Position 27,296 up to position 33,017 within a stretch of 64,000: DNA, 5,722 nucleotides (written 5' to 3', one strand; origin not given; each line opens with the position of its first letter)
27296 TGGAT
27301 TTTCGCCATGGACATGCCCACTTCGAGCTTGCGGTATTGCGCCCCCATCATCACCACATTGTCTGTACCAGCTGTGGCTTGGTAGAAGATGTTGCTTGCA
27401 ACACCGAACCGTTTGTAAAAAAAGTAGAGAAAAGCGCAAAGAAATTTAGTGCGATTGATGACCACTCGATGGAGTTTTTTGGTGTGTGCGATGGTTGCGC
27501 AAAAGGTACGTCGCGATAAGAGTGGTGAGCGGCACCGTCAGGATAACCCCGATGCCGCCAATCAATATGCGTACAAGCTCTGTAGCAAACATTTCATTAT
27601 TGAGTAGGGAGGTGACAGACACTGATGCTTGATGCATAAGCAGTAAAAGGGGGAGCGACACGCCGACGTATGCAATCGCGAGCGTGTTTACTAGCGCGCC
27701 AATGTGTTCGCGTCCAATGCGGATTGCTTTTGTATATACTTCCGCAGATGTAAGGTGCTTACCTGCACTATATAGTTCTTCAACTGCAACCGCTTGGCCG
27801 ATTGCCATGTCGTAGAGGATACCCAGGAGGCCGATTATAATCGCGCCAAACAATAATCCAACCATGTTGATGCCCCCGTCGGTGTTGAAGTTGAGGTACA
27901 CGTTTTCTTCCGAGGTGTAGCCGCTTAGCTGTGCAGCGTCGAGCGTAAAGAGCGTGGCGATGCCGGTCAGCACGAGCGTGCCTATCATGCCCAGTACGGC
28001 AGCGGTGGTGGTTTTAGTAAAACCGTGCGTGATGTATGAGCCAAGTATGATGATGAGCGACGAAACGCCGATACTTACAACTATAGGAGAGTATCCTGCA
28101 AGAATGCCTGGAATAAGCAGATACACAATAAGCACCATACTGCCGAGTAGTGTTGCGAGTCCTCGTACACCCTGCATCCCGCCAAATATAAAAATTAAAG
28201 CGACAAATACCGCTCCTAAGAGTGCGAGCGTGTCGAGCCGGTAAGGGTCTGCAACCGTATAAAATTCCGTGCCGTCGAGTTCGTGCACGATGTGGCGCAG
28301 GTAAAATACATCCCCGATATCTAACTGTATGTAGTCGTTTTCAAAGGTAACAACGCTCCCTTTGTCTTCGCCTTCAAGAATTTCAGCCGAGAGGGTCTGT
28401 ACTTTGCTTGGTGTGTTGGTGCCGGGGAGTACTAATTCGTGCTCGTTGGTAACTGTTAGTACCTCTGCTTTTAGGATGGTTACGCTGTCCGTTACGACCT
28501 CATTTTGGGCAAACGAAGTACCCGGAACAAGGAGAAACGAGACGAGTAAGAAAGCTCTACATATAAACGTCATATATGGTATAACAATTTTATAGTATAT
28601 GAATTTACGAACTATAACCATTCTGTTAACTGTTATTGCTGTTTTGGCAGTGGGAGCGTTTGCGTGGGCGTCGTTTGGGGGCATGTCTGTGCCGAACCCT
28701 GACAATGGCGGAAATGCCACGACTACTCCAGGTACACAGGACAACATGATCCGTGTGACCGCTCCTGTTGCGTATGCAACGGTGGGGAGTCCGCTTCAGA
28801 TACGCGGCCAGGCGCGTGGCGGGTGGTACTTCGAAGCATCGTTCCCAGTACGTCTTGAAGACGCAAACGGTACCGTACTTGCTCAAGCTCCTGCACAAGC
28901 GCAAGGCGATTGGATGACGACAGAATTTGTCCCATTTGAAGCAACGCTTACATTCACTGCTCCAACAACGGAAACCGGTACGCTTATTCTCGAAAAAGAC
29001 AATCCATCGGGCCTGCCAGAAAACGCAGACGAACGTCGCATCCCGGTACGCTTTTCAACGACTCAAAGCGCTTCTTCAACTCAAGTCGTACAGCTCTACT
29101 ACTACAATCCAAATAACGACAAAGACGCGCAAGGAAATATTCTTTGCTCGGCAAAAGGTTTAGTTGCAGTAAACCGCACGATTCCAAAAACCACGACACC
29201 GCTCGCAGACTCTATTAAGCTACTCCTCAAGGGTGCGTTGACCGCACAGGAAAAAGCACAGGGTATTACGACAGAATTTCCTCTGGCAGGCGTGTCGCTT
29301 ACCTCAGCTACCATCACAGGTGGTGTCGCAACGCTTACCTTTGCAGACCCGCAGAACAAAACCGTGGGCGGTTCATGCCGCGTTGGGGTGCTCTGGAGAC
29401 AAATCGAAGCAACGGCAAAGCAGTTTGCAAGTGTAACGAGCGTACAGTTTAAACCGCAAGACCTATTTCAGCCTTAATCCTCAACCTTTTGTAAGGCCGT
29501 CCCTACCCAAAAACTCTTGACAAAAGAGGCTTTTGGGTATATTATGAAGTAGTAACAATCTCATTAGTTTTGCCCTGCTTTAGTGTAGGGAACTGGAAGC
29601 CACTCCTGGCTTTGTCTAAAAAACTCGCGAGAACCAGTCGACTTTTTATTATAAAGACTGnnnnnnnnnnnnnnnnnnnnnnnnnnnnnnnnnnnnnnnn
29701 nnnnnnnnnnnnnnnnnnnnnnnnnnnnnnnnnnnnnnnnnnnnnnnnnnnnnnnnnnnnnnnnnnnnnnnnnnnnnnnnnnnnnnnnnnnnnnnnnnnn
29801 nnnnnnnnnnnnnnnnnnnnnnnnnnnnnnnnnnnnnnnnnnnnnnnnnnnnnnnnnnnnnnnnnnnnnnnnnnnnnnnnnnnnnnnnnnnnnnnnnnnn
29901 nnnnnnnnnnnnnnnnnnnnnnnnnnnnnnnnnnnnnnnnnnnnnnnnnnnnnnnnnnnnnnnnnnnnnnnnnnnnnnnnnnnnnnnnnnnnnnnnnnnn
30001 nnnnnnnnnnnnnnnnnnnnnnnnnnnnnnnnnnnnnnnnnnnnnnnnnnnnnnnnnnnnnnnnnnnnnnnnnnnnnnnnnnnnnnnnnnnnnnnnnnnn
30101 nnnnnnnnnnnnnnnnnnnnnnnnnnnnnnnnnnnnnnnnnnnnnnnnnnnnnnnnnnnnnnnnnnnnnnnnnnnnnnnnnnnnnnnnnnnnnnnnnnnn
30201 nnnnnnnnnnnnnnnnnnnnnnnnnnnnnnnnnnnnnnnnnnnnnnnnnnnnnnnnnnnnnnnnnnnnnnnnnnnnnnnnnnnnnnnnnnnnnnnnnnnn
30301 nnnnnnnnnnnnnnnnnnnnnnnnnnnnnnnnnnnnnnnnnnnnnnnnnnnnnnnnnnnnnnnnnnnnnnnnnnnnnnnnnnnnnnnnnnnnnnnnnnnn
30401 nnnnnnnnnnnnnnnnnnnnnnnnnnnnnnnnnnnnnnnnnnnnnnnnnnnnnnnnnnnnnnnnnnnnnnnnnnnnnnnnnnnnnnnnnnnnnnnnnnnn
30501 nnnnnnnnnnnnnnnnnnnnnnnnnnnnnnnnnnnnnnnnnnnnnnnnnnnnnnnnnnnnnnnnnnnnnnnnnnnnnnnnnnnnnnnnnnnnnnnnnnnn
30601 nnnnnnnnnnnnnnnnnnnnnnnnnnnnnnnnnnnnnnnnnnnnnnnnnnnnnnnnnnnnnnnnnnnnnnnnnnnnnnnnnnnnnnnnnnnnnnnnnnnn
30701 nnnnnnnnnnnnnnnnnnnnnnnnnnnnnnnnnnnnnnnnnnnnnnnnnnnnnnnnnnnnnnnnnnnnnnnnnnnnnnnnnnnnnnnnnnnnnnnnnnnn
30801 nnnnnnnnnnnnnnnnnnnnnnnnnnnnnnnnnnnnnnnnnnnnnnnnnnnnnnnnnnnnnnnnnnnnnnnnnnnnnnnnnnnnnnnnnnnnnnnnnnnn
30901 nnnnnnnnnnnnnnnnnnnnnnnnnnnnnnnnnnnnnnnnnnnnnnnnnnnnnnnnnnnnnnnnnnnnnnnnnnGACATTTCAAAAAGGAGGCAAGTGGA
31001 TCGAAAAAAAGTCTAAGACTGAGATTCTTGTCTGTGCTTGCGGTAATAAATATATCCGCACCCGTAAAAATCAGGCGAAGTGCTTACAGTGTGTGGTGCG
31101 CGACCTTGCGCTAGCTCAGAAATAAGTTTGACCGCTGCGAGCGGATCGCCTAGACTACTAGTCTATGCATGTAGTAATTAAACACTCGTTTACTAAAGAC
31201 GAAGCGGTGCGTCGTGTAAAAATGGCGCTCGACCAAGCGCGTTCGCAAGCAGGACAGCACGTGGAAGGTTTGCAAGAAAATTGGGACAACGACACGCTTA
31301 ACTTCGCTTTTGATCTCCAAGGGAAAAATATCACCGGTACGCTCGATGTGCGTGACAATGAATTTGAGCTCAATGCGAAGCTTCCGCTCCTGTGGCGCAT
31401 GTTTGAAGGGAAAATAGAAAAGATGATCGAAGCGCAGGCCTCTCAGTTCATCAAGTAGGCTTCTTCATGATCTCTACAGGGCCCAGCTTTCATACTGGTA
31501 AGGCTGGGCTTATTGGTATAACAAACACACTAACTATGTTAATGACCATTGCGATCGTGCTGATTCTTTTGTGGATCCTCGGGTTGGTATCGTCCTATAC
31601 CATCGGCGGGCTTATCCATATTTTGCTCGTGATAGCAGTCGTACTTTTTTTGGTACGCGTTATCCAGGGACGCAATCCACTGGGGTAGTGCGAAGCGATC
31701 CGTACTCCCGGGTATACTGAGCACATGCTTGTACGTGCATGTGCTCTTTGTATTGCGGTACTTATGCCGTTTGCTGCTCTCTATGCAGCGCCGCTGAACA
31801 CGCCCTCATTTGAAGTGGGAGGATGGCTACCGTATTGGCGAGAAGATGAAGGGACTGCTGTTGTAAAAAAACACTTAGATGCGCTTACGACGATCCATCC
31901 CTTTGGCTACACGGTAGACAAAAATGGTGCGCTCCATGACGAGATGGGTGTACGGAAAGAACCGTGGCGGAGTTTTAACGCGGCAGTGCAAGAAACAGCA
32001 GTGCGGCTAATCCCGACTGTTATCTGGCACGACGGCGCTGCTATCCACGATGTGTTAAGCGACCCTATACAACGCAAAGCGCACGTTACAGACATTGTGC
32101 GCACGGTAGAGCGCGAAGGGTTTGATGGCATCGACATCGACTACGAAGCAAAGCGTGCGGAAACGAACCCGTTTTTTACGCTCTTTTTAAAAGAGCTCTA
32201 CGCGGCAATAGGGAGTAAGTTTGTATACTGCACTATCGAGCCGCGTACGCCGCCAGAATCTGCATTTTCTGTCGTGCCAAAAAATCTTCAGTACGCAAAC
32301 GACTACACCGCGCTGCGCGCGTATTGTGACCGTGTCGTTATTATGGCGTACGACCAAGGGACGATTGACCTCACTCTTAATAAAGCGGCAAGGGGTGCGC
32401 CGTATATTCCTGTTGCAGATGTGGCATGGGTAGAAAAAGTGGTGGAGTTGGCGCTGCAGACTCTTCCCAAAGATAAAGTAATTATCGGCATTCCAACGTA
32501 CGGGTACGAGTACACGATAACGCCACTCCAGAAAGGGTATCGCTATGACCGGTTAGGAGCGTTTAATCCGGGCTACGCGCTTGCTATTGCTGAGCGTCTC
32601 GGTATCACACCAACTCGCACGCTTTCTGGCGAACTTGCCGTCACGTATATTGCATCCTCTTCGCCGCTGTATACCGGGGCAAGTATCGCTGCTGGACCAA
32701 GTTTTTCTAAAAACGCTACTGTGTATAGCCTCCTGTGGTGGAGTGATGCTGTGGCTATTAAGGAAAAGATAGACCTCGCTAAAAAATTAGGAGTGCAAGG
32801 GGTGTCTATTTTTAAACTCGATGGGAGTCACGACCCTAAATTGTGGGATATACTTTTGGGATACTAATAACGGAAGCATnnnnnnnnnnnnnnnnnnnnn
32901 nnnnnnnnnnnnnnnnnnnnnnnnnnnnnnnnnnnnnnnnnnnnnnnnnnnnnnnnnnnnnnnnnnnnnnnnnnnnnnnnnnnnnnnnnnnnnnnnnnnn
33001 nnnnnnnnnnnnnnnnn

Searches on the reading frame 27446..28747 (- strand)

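Call 23: search_protein_families(library=pfam, proteins=[window:27446-28747:-], max_evalue=0.00001)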
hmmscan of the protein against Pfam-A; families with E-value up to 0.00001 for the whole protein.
window:27446-28747:- (433 aa): 1 family
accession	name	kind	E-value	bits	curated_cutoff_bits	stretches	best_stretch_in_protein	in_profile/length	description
PF07907.16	YibE_F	-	7.7e-61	206.1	27.2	1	175-413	2-240/241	YibE/F-like protein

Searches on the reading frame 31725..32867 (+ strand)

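Call 23: search_protein_families(library=pfam, proteins=[window:31725-32867:+], max_evalue=0.00001)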
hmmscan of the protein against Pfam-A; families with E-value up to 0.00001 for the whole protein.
window:31725-32867:+ (380 aa): 1 family
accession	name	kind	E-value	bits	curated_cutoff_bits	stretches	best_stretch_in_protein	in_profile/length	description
PF00704.34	Glyco_hydro_18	-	5.4e-21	76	29.6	1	101-366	74-315/317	Glycosyl hydrolases family 18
